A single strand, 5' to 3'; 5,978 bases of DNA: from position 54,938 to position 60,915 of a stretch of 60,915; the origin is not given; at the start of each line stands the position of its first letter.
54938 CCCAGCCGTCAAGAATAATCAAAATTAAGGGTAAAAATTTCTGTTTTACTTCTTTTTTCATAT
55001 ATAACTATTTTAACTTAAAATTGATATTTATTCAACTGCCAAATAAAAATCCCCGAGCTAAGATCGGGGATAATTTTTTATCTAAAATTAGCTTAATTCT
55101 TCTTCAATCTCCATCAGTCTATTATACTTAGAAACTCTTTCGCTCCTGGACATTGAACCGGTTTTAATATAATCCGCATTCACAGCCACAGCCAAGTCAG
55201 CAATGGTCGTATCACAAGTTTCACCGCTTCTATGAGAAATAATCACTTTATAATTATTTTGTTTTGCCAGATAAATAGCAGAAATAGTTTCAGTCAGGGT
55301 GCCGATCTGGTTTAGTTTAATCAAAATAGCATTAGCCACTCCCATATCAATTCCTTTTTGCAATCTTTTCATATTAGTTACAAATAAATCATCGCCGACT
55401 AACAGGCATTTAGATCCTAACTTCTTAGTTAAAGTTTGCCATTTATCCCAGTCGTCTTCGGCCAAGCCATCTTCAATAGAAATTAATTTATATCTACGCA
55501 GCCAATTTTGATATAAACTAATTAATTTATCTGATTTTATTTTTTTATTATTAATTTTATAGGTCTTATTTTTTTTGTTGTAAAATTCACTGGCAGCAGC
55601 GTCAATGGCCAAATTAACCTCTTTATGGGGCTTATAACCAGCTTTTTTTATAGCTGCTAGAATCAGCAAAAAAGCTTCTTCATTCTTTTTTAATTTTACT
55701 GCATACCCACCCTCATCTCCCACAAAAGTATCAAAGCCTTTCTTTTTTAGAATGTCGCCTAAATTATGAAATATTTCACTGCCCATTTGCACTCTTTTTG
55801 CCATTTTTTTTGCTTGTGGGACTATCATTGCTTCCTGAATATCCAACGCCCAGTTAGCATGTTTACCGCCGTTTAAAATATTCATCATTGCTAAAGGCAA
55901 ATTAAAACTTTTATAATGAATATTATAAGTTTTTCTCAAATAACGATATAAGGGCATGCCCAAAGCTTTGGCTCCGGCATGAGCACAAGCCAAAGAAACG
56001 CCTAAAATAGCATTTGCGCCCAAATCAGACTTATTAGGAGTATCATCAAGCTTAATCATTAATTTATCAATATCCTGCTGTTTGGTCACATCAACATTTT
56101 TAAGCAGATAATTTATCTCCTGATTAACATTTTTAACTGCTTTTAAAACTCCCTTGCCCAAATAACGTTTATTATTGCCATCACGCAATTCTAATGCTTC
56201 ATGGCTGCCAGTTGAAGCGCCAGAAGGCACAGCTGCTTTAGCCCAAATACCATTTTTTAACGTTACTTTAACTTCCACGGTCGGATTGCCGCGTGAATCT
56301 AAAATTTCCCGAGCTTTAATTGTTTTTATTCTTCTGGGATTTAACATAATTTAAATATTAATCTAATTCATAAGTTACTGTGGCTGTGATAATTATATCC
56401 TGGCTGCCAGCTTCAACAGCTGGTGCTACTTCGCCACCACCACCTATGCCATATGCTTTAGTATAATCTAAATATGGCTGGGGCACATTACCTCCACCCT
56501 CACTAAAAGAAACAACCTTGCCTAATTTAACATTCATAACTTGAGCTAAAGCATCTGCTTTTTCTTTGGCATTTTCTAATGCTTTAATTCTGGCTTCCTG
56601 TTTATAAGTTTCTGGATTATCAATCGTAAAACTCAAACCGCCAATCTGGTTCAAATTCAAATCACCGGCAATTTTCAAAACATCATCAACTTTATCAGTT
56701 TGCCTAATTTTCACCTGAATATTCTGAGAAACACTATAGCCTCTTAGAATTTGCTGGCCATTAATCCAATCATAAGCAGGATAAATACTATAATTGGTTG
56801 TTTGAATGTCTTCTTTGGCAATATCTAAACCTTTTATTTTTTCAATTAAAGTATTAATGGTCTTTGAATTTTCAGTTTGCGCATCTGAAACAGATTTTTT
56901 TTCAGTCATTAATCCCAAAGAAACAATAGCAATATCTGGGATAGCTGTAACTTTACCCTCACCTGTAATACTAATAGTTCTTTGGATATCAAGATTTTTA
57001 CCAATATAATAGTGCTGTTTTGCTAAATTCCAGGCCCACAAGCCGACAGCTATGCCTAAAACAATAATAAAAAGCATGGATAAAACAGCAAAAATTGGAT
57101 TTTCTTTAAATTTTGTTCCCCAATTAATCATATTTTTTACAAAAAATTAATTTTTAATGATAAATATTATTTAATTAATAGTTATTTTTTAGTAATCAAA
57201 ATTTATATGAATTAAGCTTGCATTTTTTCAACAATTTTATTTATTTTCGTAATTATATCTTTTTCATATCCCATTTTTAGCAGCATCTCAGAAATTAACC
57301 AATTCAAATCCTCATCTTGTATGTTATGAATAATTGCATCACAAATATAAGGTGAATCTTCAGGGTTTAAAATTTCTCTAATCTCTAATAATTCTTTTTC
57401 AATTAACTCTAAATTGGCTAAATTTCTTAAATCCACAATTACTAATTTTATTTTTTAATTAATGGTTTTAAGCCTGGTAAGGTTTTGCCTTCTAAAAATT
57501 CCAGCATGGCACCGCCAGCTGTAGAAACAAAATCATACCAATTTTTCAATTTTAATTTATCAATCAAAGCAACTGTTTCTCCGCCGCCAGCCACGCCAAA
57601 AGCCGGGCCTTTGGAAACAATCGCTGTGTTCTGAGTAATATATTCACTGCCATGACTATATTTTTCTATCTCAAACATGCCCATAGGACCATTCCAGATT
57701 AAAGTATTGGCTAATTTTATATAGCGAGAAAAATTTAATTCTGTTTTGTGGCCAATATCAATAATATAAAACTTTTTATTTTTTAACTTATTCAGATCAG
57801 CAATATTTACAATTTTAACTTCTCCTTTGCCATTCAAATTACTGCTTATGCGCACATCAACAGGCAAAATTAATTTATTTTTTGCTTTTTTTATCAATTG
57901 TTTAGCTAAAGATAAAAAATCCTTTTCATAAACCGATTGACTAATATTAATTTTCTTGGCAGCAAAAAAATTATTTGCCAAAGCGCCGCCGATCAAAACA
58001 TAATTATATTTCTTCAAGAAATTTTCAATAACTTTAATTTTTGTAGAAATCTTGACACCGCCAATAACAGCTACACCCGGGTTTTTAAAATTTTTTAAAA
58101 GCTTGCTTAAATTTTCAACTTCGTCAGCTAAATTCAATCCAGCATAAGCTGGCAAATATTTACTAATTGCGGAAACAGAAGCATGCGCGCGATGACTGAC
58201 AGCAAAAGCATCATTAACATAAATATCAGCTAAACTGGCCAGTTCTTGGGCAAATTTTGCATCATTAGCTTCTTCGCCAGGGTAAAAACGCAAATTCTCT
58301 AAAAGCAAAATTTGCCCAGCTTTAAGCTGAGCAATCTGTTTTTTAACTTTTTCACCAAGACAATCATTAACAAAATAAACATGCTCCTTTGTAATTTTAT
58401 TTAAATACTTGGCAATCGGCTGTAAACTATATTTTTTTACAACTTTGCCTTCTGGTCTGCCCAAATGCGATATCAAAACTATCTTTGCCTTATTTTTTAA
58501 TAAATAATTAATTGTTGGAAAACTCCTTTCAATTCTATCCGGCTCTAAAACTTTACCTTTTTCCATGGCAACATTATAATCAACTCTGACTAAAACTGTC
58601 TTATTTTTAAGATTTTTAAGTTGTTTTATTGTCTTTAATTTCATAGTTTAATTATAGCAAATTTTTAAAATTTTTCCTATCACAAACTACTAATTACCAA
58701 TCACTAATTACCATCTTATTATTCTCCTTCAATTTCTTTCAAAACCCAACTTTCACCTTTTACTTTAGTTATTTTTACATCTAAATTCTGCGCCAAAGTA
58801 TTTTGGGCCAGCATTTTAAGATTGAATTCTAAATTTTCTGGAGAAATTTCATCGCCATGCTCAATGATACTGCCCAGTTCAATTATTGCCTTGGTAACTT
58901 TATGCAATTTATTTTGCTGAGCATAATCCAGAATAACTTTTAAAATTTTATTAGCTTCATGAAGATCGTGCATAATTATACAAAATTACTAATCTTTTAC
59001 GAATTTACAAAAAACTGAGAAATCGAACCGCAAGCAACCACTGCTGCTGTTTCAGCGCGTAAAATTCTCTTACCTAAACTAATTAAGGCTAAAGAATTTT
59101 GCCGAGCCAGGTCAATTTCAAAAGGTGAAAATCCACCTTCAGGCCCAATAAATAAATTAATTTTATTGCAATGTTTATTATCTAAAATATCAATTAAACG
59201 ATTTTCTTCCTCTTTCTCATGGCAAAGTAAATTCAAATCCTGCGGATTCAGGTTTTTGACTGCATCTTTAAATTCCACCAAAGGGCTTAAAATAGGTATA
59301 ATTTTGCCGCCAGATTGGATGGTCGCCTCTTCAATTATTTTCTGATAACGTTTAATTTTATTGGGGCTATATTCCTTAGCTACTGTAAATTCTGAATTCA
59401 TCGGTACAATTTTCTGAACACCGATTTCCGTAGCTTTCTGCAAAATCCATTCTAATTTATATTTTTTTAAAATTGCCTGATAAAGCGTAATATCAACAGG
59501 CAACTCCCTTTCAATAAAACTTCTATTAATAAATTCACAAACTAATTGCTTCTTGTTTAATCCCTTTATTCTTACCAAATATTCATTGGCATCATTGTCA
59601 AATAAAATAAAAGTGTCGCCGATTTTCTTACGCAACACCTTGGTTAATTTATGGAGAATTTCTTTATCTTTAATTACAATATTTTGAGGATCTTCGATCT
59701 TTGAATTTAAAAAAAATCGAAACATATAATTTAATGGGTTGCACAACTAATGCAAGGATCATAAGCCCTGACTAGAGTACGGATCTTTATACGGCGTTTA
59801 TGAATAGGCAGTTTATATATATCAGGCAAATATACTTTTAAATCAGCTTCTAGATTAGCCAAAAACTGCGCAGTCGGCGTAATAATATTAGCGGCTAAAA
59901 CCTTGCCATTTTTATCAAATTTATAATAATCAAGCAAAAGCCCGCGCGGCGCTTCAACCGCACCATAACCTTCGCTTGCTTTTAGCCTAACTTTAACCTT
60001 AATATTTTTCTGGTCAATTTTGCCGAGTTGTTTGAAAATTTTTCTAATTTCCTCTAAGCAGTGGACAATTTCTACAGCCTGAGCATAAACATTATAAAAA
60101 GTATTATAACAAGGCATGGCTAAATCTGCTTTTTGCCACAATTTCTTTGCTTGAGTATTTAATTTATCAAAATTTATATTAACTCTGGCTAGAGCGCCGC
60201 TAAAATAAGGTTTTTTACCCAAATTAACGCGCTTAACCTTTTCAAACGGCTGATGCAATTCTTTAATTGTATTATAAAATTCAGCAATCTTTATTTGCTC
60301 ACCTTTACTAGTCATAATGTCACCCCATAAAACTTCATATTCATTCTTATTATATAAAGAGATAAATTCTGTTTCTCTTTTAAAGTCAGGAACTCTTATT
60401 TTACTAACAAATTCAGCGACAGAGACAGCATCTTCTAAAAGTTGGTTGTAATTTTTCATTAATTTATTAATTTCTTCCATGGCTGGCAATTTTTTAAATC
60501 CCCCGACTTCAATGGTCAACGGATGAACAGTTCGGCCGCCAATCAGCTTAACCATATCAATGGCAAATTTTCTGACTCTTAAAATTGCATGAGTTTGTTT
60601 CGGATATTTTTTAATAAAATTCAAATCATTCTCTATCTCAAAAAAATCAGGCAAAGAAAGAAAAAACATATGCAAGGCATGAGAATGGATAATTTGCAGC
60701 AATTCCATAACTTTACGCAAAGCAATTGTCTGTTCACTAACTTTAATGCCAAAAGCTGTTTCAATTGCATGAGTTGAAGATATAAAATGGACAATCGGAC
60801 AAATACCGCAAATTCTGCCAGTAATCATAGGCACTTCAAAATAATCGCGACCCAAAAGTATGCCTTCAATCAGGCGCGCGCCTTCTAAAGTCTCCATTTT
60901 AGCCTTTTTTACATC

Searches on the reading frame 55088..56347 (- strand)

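Call 90: search_protein_families(library=pfam, proteins=[window:55088-56347:-], max_evalue=0.001)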
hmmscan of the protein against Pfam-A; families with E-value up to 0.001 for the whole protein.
window:55088-56347:- (419 aa): 2 families
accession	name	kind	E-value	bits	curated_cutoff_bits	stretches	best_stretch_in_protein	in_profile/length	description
PF00113.28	Enolase_C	-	1.2e-105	353.5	21.5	1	149-418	3-281/296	Enolase, C-terminal TIM barrel domain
PF03952.21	Enolase_N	-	4e-60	202.2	35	1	7-137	1-131/131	Enolase, N-terminal domain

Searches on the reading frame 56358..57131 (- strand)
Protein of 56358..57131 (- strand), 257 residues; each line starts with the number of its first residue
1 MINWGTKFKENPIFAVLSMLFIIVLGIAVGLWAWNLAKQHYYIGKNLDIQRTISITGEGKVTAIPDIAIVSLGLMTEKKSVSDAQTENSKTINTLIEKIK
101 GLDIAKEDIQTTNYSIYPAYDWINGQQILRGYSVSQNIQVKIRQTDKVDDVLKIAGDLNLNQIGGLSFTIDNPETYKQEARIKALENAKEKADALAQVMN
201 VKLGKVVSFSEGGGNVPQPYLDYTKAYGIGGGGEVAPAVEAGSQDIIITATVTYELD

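Call 90: search_protein_families(library=pfam, proteins=[window:56358-57131:-], max_evalue=0.001)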
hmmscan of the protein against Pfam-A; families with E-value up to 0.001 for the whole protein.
window:56358-57131:- (257 aa): 1 family
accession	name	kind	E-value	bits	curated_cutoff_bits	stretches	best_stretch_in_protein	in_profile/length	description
PF04402.19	SIMPL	-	1.3e-52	179.5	25.2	1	53-254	1-205/205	Protein of unknown function (DUF541)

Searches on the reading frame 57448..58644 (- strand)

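Call 90: search_protein_families(library=pfam, proteins=[window:57448-58644:-], max_evalue=0.001)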
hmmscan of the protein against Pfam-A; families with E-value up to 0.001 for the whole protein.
window:57448-58644:- (398 aa): 1 family
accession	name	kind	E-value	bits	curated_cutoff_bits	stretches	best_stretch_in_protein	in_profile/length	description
PF00162.24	PGK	-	5.5e-134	447.4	27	1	11-387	5-379/379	Phosphoglycerate kinase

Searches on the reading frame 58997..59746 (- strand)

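Call 90: search_protein_families(library=pfam, proteins=[window:58997-59746:-], max_evalue=0.001)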
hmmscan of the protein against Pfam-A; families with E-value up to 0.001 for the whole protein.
window:58997-59746:- (249 aa): 2 families
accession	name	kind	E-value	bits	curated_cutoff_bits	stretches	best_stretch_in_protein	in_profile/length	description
PF04452.19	Methyltrans_RNA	-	2.6e-48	164.2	23.9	1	81-242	2-164/165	RNA methyltransferase domain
PF20260.4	PUA_4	-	3.2e-10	40.4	23.9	1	34-72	9-47/48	RNA methyltransferase PUA domain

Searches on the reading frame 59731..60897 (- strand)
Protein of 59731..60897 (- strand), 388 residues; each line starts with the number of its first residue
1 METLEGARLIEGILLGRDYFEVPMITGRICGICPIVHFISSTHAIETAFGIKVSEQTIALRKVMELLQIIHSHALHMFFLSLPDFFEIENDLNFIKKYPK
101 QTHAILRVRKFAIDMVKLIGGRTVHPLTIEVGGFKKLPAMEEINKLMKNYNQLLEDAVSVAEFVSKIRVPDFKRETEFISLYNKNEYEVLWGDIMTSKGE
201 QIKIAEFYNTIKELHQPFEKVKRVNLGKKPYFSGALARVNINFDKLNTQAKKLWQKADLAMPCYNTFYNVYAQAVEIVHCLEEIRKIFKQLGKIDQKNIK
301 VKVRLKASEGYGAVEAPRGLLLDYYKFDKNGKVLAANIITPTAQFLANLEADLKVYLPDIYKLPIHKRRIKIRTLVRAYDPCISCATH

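Call 90: search_protein_families(library=pfam, proteins=[window:59731-60897:-], max_evalue=0.001)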
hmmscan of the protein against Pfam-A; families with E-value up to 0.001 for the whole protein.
window:59731-60897:- (388 aa): 1 family
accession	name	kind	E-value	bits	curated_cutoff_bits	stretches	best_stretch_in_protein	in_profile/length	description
PF00374.24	NiFeSe_Hases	-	8.8e-35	121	25.8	2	8-93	1-86/508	Nickel-dependent hydrogenase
